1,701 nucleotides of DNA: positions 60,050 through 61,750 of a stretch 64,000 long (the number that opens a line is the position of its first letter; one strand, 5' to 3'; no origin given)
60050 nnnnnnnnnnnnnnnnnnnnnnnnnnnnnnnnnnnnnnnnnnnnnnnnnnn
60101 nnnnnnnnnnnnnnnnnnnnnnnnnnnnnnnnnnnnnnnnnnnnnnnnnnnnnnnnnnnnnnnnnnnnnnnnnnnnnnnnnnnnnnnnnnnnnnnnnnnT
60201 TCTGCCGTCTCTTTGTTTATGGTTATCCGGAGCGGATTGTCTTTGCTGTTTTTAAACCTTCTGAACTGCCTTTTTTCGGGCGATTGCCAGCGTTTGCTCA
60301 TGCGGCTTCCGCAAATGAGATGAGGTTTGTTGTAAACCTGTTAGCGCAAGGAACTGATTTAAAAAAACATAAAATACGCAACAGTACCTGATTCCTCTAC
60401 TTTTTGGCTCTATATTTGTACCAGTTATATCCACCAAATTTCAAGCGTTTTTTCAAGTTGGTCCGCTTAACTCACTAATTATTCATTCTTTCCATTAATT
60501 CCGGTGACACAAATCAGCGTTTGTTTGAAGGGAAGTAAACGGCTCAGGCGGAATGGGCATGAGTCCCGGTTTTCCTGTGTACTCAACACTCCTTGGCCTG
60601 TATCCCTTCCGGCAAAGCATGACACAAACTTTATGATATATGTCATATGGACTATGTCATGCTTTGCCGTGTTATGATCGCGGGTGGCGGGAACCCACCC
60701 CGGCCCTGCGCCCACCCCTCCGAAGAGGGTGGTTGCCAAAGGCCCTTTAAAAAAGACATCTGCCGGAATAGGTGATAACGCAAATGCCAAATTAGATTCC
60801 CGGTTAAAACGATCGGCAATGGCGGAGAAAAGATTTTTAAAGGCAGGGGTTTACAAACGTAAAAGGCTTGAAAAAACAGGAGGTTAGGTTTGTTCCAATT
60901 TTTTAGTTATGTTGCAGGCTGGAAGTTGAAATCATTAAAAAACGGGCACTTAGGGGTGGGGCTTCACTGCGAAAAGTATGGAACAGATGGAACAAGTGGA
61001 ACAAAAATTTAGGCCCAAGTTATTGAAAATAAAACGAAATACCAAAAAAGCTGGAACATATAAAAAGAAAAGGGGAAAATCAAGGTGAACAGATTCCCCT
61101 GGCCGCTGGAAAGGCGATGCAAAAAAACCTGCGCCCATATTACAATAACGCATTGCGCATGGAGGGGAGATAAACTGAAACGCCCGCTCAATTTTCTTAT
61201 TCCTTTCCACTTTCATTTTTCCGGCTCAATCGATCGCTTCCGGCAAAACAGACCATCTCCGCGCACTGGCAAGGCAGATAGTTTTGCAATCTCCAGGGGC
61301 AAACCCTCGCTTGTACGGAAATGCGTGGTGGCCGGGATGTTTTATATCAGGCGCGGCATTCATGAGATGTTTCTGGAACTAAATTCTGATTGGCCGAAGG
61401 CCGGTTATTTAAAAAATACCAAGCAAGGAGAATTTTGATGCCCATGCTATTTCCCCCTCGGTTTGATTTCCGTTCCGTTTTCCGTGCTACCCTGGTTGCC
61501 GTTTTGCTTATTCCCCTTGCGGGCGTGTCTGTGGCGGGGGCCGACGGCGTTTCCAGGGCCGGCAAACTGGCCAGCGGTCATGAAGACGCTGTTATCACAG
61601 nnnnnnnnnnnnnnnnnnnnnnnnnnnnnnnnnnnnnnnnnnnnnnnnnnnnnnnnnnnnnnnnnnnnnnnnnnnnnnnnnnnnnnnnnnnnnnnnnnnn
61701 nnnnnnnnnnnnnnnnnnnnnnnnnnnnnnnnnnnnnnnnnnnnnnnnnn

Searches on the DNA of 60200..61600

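Call 13: search_rna_families(source=window, start=60200, end=61600, threshold=evalue, max_evalue=10)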
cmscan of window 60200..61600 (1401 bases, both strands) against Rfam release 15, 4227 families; matches with E-value up to 10: 6.
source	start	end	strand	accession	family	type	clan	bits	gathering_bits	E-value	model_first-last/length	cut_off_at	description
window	60610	60669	+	RF04111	MIR6274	Gene; miRNA;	-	20.2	80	0.95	24-83/107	no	MIR6274 microRNA precursor family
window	60610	60669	-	RF04112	MIR5512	Gene; miRNA;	-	20.2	139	1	32-99/132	no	MIR5512 microRNA precursor family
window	61201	61254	-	RF01977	HOTAIRM1_3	Gene; lncRNA;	-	19.2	37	0.06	1-59/59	no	HOX antisense intergenic RNA myeloid 1 conserved region 3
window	60638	60719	+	RF00646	mir-204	Gene; miRNA;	-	17.2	48.4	0.47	1-89/89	no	mir-204 microRNA precursor family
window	60992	61059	+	RF01675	CrcZ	Gene; sRNA;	-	16.2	95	0.086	1-398/398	no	Pseudomonas sRNA CrcZ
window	60432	60506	-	RF01168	SNORD126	Gene; snRNA; snoRNA; CD-box;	-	15.6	55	8.8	1-77/77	no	Small nucleolar RNA SNORD126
